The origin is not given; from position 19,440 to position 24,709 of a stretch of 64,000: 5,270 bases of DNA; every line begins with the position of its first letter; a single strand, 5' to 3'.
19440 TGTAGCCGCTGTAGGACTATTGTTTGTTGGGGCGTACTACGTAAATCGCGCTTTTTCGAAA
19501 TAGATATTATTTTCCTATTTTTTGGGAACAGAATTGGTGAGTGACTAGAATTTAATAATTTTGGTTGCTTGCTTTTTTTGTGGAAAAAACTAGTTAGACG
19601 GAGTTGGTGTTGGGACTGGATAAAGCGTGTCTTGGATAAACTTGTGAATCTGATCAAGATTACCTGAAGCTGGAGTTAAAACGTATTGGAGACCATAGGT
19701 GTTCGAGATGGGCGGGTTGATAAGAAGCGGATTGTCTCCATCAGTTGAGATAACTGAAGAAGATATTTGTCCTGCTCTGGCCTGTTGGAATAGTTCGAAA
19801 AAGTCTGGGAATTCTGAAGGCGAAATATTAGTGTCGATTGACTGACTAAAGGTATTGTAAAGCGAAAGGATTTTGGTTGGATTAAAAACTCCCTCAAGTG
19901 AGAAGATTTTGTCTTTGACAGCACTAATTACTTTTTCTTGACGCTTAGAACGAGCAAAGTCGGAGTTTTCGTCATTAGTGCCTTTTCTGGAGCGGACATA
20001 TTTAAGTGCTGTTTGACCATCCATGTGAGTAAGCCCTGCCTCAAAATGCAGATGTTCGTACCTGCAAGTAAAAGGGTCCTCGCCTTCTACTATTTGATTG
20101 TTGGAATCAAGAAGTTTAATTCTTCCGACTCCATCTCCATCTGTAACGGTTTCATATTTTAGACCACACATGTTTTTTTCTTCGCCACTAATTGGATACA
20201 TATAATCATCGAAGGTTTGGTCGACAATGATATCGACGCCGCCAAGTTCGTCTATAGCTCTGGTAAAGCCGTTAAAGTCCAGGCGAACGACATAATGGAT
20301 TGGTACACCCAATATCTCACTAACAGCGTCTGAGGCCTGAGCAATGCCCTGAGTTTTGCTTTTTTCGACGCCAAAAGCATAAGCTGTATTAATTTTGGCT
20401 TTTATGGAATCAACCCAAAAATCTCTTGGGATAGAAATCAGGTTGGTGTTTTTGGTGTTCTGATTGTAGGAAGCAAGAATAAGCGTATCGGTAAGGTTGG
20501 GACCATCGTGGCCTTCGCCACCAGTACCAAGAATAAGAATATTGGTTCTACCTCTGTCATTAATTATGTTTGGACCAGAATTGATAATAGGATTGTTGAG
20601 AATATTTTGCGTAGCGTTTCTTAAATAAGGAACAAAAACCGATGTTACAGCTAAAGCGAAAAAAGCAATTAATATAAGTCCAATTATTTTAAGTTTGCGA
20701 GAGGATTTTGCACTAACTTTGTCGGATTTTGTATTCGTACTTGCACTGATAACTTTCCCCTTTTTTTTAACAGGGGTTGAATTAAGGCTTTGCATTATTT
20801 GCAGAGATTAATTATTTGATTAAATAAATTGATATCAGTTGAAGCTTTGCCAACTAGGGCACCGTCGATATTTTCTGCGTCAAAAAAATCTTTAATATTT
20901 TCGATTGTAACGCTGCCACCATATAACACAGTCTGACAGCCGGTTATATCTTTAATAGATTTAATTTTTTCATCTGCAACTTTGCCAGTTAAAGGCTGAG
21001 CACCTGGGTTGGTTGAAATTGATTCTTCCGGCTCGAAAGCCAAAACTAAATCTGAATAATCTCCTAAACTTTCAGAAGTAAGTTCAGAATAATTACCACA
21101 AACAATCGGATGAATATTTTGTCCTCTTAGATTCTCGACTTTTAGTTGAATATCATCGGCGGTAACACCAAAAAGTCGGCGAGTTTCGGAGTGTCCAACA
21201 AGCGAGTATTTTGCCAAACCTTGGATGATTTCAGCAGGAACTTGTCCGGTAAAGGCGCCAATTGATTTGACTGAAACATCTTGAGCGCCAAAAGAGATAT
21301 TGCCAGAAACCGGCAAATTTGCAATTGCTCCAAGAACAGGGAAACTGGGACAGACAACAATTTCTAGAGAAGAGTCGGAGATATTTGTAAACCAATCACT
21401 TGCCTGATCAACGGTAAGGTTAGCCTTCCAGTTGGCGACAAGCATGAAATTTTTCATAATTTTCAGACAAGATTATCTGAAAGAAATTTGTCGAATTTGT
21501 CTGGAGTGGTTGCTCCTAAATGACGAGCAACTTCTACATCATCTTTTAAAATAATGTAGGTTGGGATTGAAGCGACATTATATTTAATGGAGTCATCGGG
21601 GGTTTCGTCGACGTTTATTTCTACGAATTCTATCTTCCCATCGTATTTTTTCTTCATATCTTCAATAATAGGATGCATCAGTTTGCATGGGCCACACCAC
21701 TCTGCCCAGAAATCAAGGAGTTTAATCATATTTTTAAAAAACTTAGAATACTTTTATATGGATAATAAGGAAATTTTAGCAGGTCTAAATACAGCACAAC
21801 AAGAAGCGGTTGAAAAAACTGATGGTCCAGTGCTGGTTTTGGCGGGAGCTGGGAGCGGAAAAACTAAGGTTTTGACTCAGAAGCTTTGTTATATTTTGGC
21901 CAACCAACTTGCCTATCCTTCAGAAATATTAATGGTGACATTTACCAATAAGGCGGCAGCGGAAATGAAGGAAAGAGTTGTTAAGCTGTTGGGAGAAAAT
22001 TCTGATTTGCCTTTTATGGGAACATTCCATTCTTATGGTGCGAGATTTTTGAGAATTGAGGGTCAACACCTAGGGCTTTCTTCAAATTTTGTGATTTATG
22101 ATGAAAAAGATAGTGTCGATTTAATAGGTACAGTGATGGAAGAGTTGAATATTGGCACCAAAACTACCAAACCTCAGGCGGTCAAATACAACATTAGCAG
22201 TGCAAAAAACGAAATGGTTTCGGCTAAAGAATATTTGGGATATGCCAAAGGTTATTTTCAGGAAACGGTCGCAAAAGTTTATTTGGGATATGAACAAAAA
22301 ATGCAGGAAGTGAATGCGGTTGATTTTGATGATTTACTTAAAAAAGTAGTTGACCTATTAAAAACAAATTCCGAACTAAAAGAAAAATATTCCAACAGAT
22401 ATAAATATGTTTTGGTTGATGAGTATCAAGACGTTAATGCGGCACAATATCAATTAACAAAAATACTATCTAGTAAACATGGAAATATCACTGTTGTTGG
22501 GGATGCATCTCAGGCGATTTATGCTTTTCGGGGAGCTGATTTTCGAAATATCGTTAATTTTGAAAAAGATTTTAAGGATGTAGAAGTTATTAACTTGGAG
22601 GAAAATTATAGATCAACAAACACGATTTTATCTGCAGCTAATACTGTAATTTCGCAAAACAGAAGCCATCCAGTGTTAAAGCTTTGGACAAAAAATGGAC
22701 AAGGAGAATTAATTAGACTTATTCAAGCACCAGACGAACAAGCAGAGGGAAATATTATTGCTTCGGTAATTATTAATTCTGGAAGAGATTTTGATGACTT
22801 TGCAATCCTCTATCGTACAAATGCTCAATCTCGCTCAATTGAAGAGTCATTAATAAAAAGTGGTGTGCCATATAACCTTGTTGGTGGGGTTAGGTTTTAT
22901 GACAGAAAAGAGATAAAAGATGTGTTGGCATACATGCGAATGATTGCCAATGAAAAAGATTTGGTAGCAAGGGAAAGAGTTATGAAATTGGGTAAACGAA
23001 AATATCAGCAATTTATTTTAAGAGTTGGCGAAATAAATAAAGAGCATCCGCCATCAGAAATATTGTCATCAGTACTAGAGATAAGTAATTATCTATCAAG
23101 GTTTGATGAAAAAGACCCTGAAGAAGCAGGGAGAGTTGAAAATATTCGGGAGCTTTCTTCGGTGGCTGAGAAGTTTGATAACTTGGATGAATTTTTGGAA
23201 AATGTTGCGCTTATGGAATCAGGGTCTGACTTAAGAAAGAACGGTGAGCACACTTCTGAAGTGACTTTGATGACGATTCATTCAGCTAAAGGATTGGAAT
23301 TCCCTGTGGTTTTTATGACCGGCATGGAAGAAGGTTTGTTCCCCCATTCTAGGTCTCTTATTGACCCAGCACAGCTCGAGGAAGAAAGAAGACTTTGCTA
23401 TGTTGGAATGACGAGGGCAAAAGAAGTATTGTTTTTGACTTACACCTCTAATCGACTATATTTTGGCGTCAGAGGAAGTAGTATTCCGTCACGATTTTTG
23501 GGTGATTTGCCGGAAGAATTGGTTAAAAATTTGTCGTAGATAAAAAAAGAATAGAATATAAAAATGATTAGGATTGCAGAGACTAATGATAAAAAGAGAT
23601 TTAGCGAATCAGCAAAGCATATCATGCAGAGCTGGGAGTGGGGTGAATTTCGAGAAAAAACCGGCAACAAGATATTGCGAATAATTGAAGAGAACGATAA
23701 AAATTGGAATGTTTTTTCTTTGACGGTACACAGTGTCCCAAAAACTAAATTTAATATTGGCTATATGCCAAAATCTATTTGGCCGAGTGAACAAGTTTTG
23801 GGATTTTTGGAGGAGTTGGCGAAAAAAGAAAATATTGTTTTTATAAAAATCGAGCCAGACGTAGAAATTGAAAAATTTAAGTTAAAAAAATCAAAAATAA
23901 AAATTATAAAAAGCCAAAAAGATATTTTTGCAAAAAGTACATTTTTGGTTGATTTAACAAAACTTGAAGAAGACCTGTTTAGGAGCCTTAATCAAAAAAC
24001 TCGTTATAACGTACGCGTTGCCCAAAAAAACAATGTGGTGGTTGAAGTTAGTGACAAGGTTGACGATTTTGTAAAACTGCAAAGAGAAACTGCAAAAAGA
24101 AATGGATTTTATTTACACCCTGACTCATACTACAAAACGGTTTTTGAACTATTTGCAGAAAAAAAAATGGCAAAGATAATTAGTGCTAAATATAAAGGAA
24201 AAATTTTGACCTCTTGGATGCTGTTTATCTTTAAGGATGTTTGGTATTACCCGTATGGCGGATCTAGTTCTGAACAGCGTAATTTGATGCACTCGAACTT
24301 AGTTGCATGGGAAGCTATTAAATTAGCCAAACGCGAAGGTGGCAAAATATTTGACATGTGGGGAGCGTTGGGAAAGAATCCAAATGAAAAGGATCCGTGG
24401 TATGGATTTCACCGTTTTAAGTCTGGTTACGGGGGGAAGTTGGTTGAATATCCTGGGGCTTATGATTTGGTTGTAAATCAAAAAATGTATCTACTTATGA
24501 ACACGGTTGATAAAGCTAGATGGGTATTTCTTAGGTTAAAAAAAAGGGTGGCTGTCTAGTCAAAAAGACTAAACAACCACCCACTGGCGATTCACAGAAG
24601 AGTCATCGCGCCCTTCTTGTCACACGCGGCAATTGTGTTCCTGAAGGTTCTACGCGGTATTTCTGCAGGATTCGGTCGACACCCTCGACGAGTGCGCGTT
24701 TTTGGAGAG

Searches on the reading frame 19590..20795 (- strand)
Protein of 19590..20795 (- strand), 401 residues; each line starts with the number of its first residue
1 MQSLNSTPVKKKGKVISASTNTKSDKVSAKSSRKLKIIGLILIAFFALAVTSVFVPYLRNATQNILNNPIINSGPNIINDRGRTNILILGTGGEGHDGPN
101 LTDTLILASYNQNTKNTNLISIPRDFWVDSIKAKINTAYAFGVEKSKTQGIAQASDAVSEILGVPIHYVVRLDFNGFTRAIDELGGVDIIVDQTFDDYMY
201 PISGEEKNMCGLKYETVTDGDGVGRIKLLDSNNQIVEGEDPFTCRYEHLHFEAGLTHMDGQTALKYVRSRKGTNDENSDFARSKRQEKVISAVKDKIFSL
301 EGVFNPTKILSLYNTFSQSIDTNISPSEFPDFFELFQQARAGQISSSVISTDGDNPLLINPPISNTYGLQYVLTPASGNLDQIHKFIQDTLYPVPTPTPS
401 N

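Call 50: search_protein_families(library=pfam, proteins=[window:19590-20795:-], max_evalue=0.00001)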
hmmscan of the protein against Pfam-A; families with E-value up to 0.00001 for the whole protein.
window:19590-20795:- (401 aa): 1 family
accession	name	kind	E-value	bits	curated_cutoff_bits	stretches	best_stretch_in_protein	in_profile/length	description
PF03816.19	LytR_cpsA_psr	-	1.2e-34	120.1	24.6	1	102-297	2-148/150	LytR_cpsA_psr family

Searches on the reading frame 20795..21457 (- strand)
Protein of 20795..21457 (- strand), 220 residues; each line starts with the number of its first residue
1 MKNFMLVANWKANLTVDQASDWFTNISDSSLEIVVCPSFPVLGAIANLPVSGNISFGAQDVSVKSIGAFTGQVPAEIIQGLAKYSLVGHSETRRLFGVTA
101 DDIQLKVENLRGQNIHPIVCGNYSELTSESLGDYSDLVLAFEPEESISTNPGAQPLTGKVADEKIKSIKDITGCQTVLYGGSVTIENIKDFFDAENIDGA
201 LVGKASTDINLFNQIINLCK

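Call 50: search_protein_families(library=pfam, proteins=[window:20795-21457:-], max_evalue=0.00001)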
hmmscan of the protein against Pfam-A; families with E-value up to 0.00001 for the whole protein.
window:20795-21457:- (220 aa): 1 family
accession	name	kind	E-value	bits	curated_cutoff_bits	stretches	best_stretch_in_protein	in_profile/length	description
PF00121.24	TIM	-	4.6e-43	147.9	20.1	1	5-218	2-244/245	Triosephosphate isomerase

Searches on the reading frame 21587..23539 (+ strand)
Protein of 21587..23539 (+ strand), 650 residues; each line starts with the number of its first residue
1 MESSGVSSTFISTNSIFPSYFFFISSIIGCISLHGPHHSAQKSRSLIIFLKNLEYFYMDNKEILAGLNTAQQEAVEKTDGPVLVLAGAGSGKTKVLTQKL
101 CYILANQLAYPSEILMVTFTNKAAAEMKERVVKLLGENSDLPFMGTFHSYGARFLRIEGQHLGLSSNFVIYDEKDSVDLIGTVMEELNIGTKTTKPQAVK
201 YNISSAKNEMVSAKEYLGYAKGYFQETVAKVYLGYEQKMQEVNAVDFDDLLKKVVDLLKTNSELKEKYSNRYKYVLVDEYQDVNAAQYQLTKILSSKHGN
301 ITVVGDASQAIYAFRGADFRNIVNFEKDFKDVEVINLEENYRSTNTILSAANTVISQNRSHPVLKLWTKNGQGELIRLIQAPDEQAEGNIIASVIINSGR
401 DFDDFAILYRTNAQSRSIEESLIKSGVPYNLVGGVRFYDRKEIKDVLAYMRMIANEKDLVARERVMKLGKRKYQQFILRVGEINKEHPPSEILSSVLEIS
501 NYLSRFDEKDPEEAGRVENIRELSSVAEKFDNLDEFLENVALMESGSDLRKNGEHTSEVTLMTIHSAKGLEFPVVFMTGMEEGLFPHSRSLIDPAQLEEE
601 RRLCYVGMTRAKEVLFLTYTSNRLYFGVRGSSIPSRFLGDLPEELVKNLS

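Call 50: search_protein_families(library=pfam, proteins=[window:21587-23539:+], max_evalue=0.00001)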
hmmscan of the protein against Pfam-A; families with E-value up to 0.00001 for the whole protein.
window:21587-23539:+ (650 aa): 6 families
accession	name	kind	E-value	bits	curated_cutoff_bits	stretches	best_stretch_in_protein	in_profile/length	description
PF00580.27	UvrD-helicase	-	8.9e-86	288.4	23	1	67-330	1-271/271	UvrD/REP helicase N-terminal domain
PF13361.12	UvrD_C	-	7.3e-69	233.3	25.6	2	335-471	1-140/350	UvrD-like helicase C-terminal domain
PF13245.12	AAA_19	-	7.3e-24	84.9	25.1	1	71-315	1-134/134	AAA domain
PF13538.12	UvrD_C_2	-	2.1e-10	40.8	27.4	1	559-617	2-51/52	UvrD-like helicase C-terminal domain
PF13604.12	AAA_30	-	7.7e-09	36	27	0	255-371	81-184/191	AAA domain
PF01443.25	Viral_helicase1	-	1.9e-07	31.6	21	0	262-363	51-150/228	Viral superfamily 1 RNA helicase core domain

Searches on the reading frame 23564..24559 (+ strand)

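Call 50: search_protein_families(library=pfam, proteins=[window:23564-24559:+], max_evalue=0.00001)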
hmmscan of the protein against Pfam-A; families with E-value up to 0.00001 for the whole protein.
window:23564-24559:+ (331 aa): 2 families
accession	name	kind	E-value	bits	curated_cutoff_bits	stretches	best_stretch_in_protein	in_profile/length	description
PF02388.22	FemAB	-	1.9e-31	109.8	24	2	208-317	300-406/406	FemAB family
PF13480.13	Acetyltransf_6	-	1.1e-08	35.8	22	1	146-267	7-136/143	Acetyltransferase (GNAT) domain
